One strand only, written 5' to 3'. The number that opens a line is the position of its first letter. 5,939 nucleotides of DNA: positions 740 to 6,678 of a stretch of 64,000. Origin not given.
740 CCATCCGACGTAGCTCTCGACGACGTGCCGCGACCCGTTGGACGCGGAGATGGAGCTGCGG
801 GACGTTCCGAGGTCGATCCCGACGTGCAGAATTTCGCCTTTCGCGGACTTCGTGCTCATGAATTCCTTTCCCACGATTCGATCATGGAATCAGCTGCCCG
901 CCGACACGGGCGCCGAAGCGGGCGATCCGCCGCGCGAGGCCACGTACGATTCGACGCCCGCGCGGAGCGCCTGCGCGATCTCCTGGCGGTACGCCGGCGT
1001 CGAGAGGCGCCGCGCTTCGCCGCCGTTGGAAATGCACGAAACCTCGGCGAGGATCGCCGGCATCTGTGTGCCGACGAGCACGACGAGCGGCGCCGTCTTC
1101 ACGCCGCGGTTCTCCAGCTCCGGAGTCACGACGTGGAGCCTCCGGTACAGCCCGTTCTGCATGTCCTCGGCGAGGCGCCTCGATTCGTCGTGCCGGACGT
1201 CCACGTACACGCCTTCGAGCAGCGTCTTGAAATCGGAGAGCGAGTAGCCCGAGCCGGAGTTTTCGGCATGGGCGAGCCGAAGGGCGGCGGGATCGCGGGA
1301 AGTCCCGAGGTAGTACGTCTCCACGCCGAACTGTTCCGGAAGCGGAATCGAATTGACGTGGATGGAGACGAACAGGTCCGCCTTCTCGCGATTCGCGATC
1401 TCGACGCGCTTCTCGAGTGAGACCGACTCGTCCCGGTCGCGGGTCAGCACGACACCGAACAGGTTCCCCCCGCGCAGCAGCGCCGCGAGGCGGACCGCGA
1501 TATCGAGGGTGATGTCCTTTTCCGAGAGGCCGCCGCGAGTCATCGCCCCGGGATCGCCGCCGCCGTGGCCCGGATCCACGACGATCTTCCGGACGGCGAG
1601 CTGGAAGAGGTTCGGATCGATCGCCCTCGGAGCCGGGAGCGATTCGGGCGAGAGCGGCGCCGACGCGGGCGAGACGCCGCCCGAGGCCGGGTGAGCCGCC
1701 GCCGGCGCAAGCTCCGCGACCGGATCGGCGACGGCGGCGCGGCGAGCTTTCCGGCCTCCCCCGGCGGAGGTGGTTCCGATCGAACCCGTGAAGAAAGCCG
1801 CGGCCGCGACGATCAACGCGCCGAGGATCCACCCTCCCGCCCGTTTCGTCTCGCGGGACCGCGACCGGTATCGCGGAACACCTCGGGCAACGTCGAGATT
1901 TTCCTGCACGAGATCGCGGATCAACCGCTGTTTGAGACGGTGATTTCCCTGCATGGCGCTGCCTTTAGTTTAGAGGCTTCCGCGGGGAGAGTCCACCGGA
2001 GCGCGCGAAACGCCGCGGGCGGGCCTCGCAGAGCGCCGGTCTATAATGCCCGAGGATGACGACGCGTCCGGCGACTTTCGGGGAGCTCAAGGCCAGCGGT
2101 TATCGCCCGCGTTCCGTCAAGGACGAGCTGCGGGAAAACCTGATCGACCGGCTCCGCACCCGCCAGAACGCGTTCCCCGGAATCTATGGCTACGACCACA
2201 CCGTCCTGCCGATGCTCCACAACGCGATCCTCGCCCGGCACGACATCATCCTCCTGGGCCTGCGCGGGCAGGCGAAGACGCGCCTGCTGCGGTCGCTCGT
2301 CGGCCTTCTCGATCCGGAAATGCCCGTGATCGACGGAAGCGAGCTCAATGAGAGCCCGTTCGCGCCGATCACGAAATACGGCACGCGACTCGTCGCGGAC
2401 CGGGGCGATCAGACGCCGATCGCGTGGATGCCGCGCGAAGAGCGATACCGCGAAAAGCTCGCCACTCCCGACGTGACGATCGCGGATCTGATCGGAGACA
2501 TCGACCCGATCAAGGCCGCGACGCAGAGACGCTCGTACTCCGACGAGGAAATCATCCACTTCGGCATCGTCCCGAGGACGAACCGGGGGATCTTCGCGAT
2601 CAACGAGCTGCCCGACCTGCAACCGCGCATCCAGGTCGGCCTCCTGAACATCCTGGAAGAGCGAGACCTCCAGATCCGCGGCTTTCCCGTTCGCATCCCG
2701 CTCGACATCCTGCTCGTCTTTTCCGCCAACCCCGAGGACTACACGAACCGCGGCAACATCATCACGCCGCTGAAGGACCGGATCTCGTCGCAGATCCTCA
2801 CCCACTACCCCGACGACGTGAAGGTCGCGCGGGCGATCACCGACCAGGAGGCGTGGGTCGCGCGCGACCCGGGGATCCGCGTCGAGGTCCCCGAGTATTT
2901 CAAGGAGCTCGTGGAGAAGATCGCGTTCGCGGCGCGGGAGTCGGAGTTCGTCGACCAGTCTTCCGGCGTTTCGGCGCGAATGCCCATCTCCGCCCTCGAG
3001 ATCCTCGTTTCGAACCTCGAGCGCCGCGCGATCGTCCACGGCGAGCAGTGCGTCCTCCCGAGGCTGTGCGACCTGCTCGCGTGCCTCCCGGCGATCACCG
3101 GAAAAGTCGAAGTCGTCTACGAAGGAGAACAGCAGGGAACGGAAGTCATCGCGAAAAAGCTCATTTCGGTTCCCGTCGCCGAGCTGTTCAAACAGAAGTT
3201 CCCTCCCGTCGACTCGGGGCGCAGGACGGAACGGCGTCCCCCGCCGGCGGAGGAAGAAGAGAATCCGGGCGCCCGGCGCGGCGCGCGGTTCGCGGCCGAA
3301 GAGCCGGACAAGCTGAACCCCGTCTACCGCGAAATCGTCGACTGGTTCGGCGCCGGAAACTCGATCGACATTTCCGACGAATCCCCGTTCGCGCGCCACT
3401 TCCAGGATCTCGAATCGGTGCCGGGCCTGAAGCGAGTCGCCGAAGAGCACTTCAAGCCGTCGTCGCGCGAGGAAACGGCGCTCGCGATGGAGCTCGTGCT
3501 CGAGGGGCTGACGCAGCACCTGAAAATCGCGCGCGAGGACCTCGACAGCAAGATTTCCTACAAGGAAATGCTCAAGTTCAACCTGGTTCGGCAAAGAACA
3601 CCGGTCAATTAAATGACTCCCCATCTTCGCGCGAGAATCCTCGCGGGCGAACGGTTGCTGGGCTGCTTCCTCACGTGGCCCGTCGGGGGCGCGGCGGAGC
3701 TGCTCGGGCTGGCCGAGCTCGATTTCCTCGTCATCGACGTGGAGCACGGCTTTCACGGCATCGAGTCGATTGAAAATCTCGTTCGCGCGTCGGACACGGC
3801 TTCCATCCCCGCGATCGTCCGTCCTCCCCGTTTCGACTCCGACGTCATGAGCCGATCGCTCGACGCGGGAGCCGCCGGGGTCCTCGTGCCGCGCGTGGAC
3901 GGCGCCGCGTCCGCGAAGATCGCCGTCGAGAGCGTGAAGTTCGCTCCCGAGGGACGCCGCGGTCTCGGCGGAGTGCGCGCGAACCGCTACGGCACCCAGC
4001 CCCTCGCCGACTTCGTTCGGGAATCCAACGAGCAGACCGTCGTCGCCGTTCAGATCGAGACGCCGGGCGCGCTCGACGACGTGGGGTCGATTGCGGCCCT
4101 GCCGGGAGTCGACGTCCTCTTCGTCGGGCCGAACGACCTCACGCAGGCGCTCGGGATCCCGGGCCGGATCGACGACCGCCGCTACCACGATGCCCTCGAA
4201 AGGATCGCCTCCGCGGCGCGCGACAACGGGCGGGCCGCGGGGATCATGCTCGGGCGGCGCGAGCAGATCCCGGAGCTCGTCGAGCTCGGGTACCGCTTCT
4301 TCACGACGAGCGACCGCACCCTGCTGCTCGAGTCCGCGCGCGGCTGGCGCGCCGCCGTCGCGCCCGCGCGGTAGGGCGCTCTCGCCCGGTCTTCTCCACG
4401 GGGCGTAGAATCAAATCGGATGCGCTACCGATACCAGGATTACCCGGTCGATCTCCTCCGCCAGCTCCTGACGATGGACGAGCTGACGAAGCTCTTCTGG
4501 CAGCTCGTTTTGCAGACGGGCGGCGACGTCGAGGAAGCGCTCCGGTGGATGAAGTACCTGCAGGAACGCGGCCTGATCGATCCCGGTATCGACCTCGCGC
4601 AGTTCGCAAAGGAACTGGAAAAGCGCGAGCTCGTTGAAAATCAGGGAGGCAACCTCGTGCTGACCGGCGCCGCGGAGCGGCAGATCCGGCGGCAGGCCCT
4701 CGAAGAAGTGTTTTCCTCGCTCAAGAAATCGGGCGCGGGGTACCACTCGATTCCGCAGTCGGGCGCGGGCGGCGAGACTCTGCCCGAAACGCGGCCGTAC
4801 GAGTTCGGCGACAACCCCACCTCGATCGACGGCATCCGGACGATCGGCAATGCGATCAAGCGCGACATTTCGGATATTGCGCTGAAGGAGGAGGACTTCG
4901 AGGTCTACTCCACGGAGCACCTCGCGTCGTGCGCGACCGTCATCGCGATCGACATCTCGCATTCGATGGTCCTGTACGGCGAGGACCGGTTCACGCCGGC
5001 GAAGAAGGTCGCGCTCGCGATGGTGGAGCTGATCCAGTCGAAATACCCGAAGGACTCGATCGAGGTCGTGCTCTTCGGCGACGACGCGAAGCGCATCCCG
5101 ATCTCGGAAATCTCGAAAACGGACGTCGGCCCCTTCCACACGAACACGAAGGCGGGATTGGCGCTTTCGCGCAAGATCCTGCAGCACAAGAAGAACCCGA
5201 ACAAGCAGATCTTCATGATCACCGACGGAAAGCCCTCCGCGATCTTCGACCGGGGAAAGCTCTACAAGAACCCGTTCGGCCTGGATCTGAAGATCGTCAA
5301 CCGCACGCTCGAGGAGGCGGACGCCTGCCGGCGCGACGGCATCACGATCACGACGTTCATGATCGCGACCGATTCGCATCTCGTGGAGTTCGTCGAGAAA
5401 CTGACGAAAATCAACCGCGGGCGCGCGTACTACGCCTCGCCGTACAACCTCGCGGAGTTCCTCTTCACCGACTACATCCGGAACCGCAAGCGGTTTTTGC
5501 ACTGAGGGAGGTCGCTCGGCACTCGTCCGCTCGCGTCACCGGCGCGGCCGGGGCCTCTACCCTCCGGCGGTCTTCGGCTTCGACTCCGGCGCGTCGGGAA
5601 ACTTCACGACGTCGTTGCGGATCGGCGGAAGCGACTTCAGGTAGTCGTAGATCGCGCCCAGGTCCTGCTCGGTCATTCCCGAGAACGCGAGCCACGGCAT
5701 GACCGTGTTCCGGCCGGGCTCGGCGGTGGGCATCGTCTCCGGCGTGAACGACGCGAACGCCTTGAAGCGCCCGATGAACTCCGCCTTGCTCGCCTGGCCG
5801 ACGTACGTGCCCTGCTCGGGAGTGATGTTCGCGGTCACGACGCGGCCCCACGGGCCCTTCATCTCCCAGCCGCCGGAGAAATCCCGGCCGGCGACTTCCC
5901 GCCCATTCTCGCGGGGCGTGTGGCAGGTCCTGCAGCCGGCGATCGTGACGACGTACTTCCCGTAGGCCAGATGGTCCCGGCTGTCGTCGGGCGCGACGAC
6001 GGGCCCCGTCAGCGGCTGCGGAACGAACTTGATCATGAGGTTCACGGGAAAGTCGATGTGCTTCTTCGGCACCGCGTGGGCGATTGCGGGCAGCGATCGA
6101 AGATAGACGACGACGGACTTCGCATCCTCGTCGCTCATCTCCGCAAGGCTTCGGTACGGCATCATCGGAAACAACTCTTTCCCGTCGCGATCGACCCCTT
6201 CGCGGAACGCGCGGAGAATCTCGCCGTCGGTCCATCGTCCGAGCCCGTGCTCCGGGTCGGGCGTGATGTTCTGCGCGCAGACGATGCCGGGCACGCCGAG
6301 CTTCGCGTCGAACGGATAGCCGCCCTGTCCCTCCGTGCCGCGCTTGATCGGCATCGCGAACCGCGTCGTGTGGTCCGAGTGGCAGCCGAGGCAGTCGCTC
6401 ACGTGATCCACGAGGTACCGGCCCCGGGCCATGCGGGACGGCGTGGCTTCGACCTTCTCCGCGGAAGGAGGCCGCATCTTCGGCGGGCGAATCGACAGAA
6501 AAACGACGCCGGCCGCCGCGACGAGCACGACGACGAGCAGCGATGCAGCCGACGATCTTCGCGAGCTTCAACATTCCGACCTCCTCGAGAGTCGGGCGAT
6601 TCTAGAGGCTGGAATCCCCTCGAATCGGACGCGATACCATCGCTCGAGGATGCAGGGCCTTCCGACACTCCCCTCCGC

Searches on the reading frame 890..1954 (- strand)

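Call 45: search_protein_families(library=pfam, proteins=[window:890-1954:-], max_evalue=0.001)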
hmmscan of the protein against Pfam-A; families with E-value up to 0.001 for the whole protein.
window:890-1954:- (354 aa): 1 family
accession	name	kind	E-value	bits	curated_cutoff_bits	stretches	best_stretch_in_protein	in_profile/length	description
PF01520.23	Amidase_3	-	4.7e-48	164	27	1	124-335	1-173/174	N-acetylmuramoyl-L-alanine amidase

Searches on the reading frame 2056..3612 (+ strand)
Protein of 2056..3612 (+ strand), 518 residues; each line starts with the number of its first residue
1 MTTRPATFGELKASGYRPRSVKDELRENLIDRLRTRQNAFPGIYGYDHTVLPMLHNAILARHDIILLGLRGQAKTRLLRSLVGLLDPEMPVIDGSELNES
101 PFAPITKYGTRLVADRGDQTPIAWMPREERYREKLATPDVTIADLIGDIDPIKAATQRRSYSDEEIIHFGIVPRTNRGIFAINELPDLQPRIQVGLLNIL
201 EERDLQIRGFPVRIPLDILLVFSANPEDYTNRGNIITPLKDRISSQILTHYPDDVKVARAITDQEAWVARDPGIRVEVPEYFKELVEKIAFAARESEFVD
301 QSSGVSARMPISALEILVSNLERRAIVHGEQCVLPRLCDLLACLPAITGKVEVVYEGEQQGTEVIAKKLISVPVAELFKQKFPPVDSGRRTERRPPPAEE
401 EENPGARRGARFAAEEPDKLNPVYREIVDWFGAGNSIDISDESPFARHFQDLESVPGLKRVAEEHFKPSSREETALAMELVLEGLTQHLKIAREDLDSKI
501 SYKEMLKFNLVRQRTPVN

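Call 45: search_protein_families(library=pfam, proteins=[window:2056-3612:+], max_evalue=0.001)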
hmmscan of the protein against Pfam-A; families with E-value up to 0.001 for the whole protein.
window:2056-3612:+ (518 aa): 1 family
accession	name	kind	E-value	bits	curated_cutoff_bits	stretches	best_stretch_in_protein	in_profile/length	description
PF07728.20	AAA_5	-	1.1e-07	32.4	22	1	129-242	26-138/139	AAA domain (dynein-related subfamily)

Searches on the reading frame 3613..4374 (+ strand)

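Call 45: search_protein_families(library=pfam, proteins=[window:3613-4374:+], max_evalue=0.001)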
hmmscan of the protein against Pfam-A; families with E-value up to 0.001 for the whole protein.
window:3613-4374:+ (253 aa): 1 family
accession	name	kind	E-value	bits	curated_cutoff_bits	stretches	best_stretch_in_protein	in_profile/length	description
PF03328.21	HpcH_HpaI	-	2.1e-27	96.3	25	1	28-226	14-205/221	HpcH/HpaI aldolase/citrate lyase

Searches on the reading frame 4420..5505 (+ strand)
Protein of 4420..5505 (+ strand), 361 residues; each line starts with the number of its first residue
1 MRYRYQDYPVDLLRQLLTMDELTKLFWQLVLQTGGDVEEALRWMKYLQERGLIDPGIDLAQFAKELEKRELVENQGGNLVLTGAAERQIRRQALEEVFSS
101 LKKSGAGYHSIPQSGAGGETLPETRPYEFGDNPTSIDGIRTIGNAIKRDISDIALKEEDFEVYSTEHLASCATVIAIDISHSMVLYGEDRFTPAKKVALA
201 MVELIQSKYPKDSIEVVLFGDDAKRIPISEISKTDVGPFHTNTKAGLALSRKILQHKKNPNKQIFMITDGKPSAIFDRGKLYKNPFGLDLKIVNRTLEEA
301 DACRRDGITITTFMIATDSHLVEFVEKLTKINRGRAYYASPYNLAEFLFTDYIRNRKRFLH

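Call 45: search_protein_families(library=pfam, proteins=[window:4420-5505:+], max_evalue=0.001)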
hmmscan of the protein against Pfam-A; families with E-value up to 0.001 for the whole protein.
window:4420-5505:+ (361 aa): 2 families
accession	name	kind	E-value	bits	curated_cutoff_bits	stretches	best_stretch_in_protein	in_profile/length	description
PF13519.12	VWA_2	-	2.5e-09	38.1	27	1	173-271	1-107/107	von Willebrand factor type A domain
PF00092.34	VWA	-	1.6e-06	28.9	23.8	1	174-343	3-166/174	von Willebrand factor type A domain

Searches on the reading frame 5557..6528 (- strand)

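Call 45: search_protein_families(library=pfam, proteins=[window:5557-6528:-], max_evalue=0.001)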
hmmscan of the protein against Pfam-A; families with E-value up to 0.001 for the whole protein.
window:5557-6528:- (323 aa): 2 families
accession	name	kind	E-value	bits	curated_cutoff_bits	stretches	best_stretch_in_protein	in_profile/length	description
PF00034.26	Cytochrom_C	-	8e-09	37.1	21.3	0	189-300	3-89/90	Cytochrome c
PF13442.11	Cytochrome_CBB3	-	5.1e-06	27.2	27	0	33-143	3-68/68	Cytochrome C oxidase, cbb3-type, subunit III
